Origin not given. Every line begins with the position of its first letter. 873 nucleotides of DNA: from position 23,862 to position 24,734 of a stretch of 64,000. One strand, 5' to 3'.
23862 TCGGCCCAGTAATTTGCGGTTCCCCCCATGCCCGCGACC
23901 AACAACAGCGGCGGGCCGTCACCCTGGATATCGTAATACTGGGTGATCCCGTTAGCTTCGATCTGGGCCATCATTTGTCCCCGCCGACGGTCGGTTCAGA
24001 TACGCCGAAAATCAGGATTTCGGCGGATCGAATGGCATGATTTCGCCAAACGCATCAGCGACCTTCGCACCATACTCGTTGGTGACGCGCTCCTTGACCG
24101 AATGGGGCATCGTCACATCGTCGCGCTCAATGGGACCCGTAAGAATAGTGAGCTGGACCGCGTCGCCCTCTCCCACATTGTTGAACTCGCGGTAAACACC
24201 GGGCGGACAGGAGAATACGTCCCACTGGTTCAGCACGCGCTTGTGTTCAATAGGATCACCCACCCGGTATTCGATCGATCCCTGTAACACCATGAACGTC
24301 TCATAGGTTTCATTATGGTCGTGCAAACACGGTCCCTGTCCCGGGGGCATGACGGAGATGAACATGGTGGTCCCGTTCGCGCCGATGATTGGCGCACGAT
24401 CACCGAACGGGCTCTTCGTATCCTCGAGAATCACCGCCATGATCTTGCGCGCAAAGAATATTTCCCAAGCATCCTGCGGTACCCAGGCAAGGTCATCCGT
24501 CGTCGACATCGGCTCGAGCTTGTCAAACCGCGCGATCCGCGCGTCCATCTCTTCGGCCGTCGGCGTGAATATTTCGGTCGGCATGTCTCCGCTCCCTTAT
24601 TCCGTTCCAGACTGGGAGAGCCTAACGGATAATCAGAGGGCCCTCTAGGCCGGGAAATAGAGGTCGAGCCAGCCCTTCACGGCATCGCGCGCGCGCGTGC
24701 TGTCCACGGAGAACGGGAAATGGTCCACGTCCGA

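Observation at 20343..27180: Unusual cluster coupling 3-hydroxyanthranilate dioxygenase to a class IV aminotransferase, RidA, two hydrolases, a cupin and a benzoate-type aryl-CoA ligase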

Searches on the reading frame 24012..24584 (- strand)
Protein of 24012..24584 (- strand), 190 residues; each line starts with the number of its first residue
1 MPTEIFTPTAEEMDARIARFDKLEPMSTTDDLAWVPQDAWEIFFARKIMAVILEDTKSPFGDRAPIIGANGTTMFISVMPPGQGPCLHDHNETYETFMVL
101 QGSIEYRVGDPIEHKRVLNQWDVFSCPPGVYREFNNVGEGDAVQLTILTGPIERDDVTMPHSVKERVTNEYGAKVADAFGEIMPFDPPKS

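Call 4: search_protein_families(library=pfam, proteins=[window:24012-24584:-])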
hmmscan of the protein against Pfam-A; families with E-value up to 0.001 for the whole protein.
window:24012-24584:- (190 aa): 1 family
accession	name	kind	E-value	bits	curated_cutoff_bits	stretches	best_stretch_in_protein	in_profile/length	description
PF07883.17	Cupin_2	-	3.8e-09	36.6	27.2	1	77-147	3-69/70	Cupin domain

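Call 5: search_protein_families(library=ncbifam, proteins=[window:24012-24584:-])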
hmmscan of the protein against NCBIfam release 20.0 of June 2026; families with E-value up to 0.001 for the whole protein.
window:24012-24584:- (190 aa): 0 families

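Call 9: find_encoding_contigs(protein=window:24012-24584:-, flank=10000, max_places=10)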
Protein window:24012-24584:- (190 aa): 20 contigs read that carry it; 10 places shown.
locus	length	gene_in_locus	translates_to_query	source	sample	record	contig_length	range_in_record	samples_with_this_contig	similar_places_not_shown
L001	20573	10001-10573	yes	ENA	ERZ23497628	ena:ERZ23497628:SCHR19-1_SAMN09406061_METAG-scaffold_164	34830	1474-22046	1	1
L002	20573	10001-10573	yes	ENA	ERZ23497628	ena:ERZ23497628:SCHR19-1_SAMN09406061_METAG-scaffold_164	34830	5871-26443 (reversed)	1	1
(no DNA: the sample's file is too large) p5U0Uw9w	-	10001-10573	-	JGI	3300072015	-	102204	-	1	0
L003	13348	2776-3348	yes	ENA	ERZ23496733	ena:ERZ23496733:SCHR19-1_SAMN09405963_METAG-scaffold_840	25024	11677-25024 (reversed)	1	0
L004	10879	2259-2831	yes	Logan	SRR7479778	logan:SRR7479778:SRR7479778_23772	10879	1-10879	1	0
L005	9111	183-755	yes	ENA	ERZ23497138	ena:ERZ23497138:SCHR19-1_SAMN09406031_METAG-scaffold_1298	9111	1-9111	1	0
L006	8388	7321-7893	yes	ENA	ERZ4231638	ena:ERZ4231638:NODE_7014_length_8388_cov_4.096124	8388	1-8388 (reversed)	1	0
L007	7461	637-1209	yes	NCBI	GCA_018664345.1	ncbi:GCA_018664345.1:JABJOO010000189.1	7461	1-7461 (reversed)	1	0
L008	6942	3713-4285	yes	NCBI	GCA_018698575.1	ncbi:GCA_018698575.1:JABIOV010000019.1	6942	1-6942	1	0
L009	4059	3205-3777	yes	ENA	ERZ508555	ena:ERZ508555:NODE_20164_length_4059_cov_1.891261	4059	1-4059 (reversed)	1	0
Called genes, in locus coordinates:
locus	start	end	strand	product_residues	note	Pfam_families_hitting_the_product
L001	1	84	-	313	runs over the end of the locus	PF02219:MTHFR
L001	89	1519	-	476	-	-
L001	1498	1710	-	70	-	-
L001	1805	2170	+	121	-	PF00355:Rieske, PF13806:Rieske_2 (faint), PF22543:Rieske_4 (faint)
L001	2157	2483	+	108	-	-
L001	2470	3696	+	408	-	PF04909:Amidohydro_2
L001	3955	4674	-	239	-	PF00561:Abhydrolase_1, PF12146:Hydrolase_4 (weak), PF12697:Abhydrolase_6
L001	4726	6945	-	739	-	PF12838:Fer4_7 (weak)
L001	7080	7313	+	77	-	-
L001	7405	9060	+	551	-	PF00501:AMP-binding, PF13193:AMP-binding_C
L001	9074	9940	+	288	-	PF06500:FrsA-like (weak), PF02129:Peptidase_S15, PF12146:Hydrolase_4, PF20434:BD-FAE (weak), PF00561:Abhydrolase_1, PF12697:Abhydrolase_6, PF00326:Peptidase_S9 (weak), PF08840:BAAT_C (weak), +1 more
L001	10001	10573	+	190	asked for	PF07883:Cupin_2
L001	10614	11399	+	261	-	PF00561:Abhydrolase_1, PF12146:Hydrolase_4, PF12697:Abhydrolase_6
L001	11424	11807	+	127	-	PF01042:Ribonuc_L-PSP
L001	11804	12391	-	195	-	PF00892:EamA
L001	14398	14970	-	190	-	PF07883:Cupin_2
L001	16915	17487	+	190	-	PF07883:Cupin_2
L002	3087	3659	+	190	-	PF07883:Cupin_2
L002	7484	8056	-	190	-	PF07883:Cupin_2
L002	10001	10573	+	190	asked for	PF07883:Cupin_2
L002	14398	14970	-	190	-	PF07883:Cupin_2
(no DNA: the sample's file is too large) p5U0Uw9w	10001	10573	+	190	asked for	PF07883:Cupin_2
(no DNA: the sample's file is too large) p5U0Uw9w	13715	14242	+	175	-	PF06052:3-HAO, PF07883:Cupin_2 (weak)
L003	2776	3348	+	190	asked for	PF07883:Cupin_2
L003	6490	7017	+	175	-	PF06052:3-HAO, PF07883:Cupin_2 (weak)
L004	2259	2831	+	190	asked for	PF07883:Cupin_2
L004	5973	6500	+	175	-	PF06052:3-HAO, PF07883:Cupin_2 (weak)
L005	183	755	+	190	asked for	PF07883:Cupin_2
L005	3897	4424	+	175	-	PF06052:3-HAO, PF07883:Cupin_2 (weak)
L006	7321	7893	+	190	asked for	PF07883:Cupin_2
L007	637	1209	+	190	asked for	PF07883:Cupin_2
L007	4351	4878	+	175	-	PF06052:3-HAO, PF07883:Cupin_2 (weak)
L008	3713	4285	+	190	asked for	PF07883:Cupin_2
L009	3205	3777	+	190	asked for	PF07883:Cupin_2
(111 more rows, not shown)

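Call 10: search_solved_structures(query=window:24012-24584:-, max_evalue=1, show_alignments=2)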
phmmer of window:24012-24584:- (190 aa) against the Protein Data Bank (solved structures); distinct sequences matched with E-value up to 1: 9.
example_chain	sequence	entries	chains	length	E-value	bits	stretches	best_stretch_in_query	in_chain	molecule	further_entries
5fli_A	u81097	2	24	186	0.028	17.3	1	70-128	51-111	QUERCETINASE QUED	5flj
5flh_A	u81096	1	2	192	0.03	17.2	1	70-128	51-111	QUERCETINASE QUED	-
3eqe_A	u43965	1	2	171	0.07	16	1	56-165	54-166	Putative cystein dioxygenase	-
4qm8_A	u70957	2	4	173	0.073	16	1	57-165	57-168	Cysteine dioxygenase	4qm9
3h8u_A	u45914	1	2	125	0.16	14.8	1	63-138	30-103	uncharacterized conserved protein with double-stranded beta-helix domain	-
2h0v_A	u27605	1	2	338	0.38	13.6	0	60-129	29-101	Quercetin 2,3-dioxygenase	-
1y3t_A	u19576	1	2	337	0.44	13.4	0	60-109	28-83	Hypothetical protein yxaG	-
8hfb_A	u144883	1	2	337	0.48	13.3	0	60-109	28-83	Quercetin 2,3-dioxygenase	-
6u4l_A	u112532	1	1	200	0.72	12.7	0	74-110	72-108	Cysteine dioxygenase type 1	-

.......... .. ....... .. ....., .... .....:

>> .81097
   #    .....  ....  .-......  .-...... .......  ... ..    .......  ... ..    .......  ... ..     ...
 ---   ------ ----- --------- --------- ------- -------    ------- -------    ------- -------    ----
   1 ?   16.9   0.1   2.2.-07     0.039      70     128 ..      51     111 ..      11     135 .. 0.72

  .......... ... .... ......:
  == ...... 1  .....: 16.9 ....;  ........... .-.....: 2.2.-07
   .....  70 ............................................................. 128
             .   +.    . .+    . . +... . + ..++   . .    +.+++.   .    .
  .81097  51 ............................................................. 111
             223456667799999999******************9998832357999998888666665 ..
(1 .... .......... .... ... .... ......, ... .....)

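Call 12: find_homologous_proteins(query=window:24012-24584:-, max_evalue=0.00001)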
Query window:24012-24584:- (190 aa): 326 proteins with E <= 0.00001 among 354 candidates; the best 120 are listed.
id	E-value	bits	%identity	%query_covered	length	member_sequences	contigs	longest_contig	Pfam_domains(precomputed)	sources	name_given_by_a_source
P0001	2.6e-123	427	96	100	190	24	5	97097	PF07883.18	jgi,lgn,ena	-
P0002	1.3e-121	421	95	100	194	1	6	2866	PF07883.18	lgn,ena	-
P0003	1.5e-121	421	95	100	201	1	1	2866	PF07883.18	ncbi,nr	ncbi:MAG TPA: hypothetical protein DIT35_03265 [Rhodospirillaceae bacterium]|nr:hypothetical protein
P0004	1.7e-121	421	95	100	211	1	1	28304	PF07883.18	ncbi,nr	ncbi:MAG: hypothetical protein CL573_02965 [Alphaproteobacteria bacterium]|nr:hypothetical protein [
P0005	1.2e-118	412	93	100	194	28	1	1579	PF07883.18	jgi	jgi:quercetin dioxygenase-like cupin family protein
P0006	4.7e-118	410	92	100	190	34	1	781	PF07883.18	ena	-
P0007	6.2e-117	406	92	100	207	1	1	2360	PF07883.18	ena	-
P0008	2.1e-110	385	84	100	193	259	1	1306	PF07883.18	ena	-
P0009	3.1e-106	371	82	99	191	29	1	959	PF07883.18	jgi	jgi:quercetin dioxygenase-like cupin family protein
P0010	9.8e-104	363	81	100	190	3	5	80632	PF07883.18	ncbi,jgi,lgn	jgi:quercetin dioxygenase-like cupin family protein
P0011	1.4e-101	356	79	100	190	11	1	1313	PF07883.18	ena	-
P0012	1.0e-99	350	78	99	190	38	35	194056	PF07883.18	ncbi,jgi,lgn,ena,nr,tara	ncbi:MAG: hypothetical protein CMM38_11855 [Rhodospirillaceae bacterium]|nr:hypothetical protein [Rh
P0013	5.5e-99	348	77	99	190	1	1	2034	PF07883.18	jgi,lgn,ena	-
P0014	1.4e-98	346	78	99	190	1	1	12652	PF07883.18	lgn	-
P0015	4.2e-98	345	77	100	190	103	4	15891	PF07883.18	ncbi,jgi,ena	-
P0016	4.3e-98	345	77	100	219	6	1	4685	PF07883.18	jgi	jgi:quercetin dioxygenase-like cupin family protein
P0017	7.5e-98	344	79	95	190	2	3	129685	PF07883.18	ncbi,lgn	ncbi:MAG: cupin domain-containing protein [Alphaproteobacteria bacterium]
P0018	1.2e-97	343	78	100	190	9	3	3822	PF07883.18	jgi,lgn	jgi:quercetin dioxygenase-like cupin family protein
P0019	1.0e-95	337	76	98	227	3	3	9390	PF07883.18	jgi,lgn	jgi:quercetin dioxygenase-like cupin family protein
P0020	1.4e-95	337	76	100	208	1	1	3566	PF07883.18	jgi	jgi:quercetin dioxygenase-like cupin family protein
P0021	1.0e-94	334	74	99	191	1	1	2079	PF07883.18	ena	-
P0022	1.3e-92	327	78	100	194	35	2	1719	PF07883.18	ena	-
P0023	1.3e-84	301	70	99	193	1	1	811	PF07883.18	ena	-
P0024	6.5e-84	298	70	94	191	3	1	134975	PF07883.18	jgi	jgi:quercetin dioxygenase-like cupin family protein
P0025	8.6e-84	298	68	99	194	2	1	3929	PF07883.18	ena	-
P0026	1.1e-82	294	65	99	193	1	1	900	PF07883.18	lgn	-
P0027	1.2e-82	294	65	99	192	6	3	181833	PF07883.18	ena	-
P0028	1.2e-82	294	66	99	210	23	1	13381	PF07883.18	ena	-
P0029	3.0e-82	293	70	98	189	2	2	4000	PF07883.18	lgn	-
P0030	6.9e-82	292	65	100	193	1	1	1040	PF07883.18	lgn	-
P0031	8.8e-82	291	67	99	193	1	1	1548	PF07883.18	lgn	-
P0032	1.3e-81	291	68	99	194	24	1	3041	PF07883.18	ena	-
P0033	1.5e-81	291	64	99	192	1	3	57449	PF07883.18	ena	-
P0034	1.6e-81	291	65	100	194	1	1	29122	PF07883.18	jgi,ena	-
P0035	2.2e-81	290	66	100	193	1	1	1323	PF07883.18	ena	-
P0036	3.3e-81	290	67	99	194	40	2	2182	PF07883.18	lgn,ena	-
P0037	3.3e-81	290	65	99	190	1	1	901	PF07883.18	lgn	-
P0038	3.7e-81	289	66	99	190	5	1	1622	PF07883.18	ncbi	-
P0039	5.3e-81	289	64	100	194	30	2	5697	PF07883.18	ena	-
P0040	5.4e-81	289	66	99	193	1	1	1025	PF07883.18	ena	-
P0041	6.0e-81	289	65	100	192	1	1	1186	PF07883.18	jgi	jgi:quercetin dioxygenase-like cupin family protein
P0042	6.9e-81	289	65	99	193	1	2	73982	PF07883.18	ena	-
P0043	8.9e-81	288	64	99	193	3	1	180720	PF07883.18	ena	-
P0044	9.8e-81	288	69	98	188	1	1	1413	PF07883.18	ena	-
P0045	9.8e-81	288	63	99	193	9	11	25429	PF07883.18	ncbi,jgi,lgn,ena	jgi:quercetin dioxygenase-like cupin family protein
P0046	1.0e-80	288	65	99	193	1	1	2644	PF07883.18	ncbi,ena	-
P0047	1.4e-80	288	63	100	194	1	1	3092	PF07883.18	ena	-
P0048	1.4e-80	288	65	99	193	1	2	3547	PF07883.18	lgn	-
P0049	1.5e-80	287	64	100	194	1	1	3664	PF07883.18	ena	-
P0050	1.6e-80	287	67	98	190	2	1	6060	PF07883.18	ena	-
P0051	1.9e-80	287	64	99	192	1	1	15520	PF07883.18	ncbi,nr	ncbi:MAG: cupin domain-containing protein [Alphaproteobacteria bacterium]|nr:cupin domain-containing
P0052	2.0e-80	287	66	100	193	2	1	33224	PF07883.18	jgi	jgi:quercetin dioxygenase-like cupin family protein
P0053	2.7e-80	287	66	99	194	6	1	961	PF07883.18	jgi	jgi:quercetin dioxygenase-like cupin family protein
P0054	4.9e-80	286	62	100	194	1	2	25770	PF07883.18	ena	-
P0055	4.9e-80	286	63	100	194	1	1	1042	PF07883.18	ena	-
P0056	5.1e-80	286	64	99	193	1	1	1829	PF07883.18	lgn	-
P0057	5.4e-80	286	63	100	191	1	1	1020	PF07883.18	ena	-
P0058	5.9e-80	286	64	99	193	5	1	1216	PF07883.18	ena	-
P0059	6.0e-80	286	65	99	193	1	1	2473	PF07883.18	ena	-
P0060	6.4e-80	285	63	100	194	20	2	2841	PF07883.18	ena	-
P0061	6.5e-80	285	65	99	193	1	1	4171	PF07883.18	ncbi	-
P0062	7.2e-80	285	65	99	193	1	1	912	PF07883.18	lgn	-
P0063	7.3e-80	285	62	100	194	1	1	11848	PF07883.18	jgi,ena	jgi:quercetin dioxygenase-like cupin family protein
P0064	7.4e-80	285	63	100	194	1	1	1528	PF07883.18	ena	-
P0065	7.8e-80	285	64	100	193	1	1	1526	PF07883.18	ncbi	-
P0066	7.9e-80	285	64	99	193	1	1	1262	PF07883.18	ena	-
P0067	8.3e-80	285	65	99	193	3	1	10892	PF07883.18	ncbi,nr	ncbi:MAG: cupin domain-containing protein [Proteobacteria bacterium]|nr:cupin domain-containing prot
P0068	8.9e-80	285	67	98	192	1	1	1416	PF07883.18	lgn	-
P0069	1.2e-79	285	62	100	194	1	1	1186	PF07883.18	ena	-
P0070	1.2e-79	284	64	99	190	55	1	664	PF07883.18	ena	-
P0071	1.3e-79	284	62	100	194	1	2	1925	PF07883.18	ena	-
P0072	1.3e-79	284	62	100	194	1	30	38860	PF07883.18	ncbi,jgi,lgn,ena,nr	ncbi:MAG TPA: cupin domain-containing protein [Rhodospirillales bacterium]|jgi:quercetin dioxygenase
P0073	1.3e-79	284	62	100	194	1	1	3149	PF07883.18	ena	-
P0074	1.3e-79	284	64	98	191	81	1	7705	PF07883.18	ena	-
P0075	1.6e-79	284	66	99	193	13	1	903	PF07883.18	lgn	-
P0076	1.7e-79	284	63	100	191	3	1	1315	PF07883.18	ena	-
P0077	1.7e-79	284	64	100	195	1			PF07883.18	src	-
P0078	1.8e-79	284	63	100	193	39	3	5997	PF07883.18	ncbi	-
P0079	1.8e-79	284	62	100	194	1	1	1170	PF07883.18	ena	-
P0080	1.9e-79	284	65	99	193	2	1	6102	PF07883.18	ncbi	-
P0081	1.9e-79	284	65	99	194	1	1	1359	PF07883.18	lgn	-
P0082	2.0e-79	284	64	99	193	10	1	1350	PF07883.18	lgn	-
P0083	2.1e-79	284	63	100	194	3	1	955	PF07883.18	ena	-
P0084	2.6e-79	283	64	99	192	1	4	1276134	PF07883.18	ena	-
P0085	3.5e-79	283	62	100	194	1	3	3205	PF07883.18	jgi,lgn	jgi:quercetin dioxygenase-like cupin family protein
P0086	3.8e-79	283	63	100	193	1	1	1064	PF07883.18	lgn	-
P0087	4.0e-79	283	66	99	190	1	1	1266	PF07883.18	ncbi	-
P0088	4.8e-79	283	64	99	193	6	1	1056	PF07883.18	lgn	-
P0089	5.8e-79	282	62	100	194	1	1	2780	PF07883.18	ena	-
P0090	6.5e-79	282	62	100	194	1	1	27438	PF07883.18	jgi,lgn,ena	-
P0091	7.3e-79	282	63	100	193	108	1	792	PF07883.18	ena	-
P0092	9.4e-79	282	63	99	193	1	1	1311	PF07883.18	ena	-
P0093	1.1e-78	281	63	99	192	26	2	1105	PF07883.18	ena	-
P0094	1.1e-78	281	63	99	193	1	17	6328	PF07883.18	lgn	-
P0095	1.2e-78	281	65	98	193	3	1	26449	PF07883.18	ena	-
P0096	1.3e-78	281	66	100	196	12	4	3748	PF07883.18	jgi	jgi:quercetin dioxygenase-like cupin family protein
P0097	1.3e-78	281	61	100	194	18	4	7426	PF07883.18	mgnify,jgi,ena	mgnify:FL=1|jgi:quercetin dioxygenase-like cupin family protein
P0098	1.6e-78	281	61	100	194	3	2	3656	PF07883.18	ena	-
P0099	1.6e-78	281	63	99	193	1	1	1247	PF07883.18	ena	-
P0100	1.6e-78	281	63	99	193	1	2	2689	PF07883.18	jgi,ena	jgi:quercetin dioxygenase-like cupin family protein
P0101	1.6e-78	281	63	99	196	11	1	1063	PF07883.18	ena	-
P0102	1.8e-78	281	64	99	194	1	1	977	PF07883.18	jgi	jgi:quercetin dioxygenase-like cupin family protein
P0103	2.2e-78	280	63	99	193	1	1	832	PF07883.18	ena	-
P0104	2.2e-78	280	62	99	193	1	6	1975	PF07883.18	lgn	-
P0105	2.7e-78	280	63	98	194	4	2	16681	PF07883.18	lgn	-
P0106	3.7e-78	280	64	99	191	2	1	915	PF07883.18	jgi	jgi:quercetin dioxygenase-like cupin family protein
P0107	4.0e-78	280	62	99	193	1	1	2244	PF07883.18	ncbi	-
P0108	5.7e-78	279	63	100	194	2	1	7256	PF07883.18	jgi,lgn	jgi:quercetin dioxygenase-like cupin family protein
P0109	6.9e-78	279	63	99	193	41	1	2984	PF07883.18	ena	-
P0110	9.5e-78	278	60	99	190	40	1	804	PF07883.18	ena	-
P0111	9.5e-78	278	61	99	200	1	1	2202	PF07883.18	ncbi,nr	ncbi:MAG: cupin domain-containing protein [Rhodospirillales bacterium]|nr:cupin domain-containing pr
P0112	9.7e-78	278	61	99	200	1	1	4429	PF07883.18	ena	-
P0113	1.4e-77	278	64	100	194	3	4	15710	PF07883.18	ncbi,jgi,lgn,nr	ncbi:MAG TPA: cupin domain-containing protein [Methylomirabilota bacterium]|jgi:quercetin dioxygenas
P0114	1.5e-77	278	64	100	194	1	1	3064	PF07883.18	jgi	jgi:quercetin dioxygenase-like cupin family protein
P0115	1.5e-77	278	65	99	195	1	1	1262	PF07883.18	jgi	jgi:quercetin dioxygenase-like cupin family protein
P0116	1.8e-77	277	63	100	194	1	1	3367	PF07883.18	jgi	jgi:quercetin dioxygenase-like cupin family protein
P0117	1.9e-77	277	63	99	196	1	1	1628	PF07883.18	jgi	jgi:quercetin dioxygenase-like cupin family protein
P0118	2.4e-77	277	63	100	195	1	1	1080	PF07883.18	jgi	jgi:mannose-6-phosphate isomerase-like protein (cupin superfamily)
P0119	3.0e-77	277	62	99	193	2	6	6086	PF07883.18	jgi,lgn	jgi:quercetin dioxygenase-like cupin family protein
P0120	3.1e-77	277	63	98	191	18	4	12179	PF07883.18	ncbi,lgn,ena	-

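Call 14: find_related_loci(query=A1, collection=genome_contigs, flank=10000)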
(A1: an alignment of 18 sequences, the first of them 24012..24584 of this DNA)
Query A1 (190 aa) in genome_contigs; peptide patterns used: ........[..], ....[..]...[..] (x = any residue, [..] = any of these).
148 stretches matched a pattern; 123 encode a relative of the query (tblastn E <= 1e-3); the best 80 are kept; 80 distinct loci.
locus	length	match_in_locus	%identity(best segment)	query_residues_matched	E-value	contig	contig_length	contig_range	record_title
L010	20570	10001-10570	99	1-190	8e-128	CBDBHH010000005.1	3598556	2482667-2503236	MAG: Alphaproteobacteria bacterium isolate bcc394d7-c654-44df-b0f3-7ba1a8824e42 genome assembly, contig: contig_5, whole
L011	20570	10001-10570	98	1-190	3e-126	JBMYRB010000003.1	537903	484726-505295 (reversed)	MAG: Alphaproteobacteria bacterium isolate ME_XS_2303_bin_7 ME_XS_2303_bin_7_2, whole genome shotgun sequence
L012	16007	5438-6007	97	1-190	5e-126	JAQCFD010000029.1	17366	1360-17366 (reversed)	MAG: Proteobacteria bacterium isolate casp40-mb.141 NODE_7785_length_17366_cov_0.057103, whole genome shotgun sequence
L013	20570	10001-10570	95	1-190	8e-124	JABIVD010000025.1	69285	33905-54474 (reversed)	MAG: Rhodospirillaceae bacterium isolate SI072_bin63 k141_62795, whole genome shotgun sequence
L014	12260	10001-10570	95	1-190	2e-123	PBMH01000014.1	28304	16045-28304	MAG: Alphaproteobacteria bacterium isolate SP218 MHASMcontig_1545929, whole genome shotgun sequence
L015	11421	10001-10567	92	1-189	7e-122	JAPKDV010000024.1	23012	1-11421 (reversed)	MAG: Alphaproteobacteria bacterium isolate ANT-99 NODE_1543_length_23012_cov_7.374570, whole genome shotgun sequence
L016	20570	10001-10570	93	1-190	4e-122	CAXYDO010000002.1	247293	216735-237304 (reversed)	MAG: uncultured Alphaproteobacteria bacterium isolate FRAM_RAS_F4_11_2016-MAG_9 genome assembly, contig: FRAM_RAS_F4_11_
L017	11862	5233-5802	93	1-190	2e-121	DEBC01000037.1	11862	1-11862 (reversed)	MAG TPA_asm: Alphaproteobacteria bacterium UBA2966 UBA2966_contig_16906, whole genome shotgun sequence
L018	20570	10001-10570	93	1-190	2e-121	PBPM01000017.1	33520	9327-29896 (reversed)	MAG: Rhodospirillaceae bacterium isolate RS361 TaraRedSea_contig_766, whole genome shotgun sequence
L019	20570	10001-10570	84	1-190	4e-113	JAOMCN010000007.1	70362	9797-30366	Rhodospirillales bacterium isolate AH-558-E05 AH-558-E05_NODE_7, whole genome shotgun sequence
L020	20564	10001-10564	84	1-188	2e-110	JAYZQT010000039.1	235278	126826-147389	MAG: Pseudomonadota bacterium isolate XB_MAG43 DB_MAG43_0039, whole genome shotgun sequence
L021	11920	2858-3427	82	1-190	8e-108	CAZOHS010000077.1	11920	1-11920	MAG TPA_asm: uncultured Rhodospirillaceae bacterium isolate SRP092796_co6_81 genome assembly, contig: NODE_7992_length_1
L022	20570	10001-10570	81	1-190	7e-107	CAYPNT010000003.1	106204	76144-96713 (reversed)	MAG TPA_asm: uncultured Rhodospirillaceae bacterium isolate SRP077602_co4_777 genome assembly, contig: NODE_180_length_1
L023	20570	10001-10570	81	1-190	3e-106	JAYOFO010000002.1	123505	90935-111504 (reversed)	MAG: Rhodospirillaceae bacterium isolate 139551_S153_metabat_bins_2.tsv.032 NODE_76_length_123505_cov_18.946659, whole g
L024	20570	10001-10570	80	1-190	3e-105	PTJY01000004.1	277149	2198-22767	MAG: Alphaproteobacteria bacterium MarineAlpha12_Bin1 CFH42_4, whole genome shotgun sequence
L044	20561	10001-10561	64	3-188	6e-83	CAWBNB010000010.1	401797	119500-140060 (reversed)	MAG: uncultured beta proteobacterium isolate MFD02242.bin.1.340 genome assembly, contig: contig_13082, whole genome shot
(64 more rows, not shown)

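Call 31: predict_structure(alignment_id=A1)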
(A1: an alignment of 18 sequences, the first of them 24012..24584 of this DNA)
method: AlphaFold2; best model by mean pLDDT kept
length: 190 residues; sequences in the alignment: 18
mean_pLDDT: 81.6   pTM: 0.75
mean pLDDT of the five models: 81.6, 69.0, 60.4, 60.0, 56.1
residues with pLDDT >= 90: 76; 70-90: 79; 50-70: 19; < 50: 16
segments of 3 or more residues with pLDDT < 50: 55-69
pLDDT, mean of each block of 10 residues (from residue 1): 77 77 68 83 82 49 43 82 90 88 95 96 91 95 87 74 94 92 86
secondary structure, 60 per line:
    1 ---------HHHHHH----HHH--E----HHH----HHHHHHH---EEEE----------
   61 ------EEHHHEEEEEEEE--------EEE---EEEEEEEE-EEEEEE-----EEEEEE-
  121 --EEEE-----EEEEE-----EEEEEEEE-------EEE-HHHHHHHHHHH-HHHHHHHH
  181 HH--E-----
elements in order: H10-15 H37-43 E47-50 E72-79 E88-90 E94-101 E103-108 E114-119 E123-126 E132-136 E142-149 E157-159 H161-171 H173-182
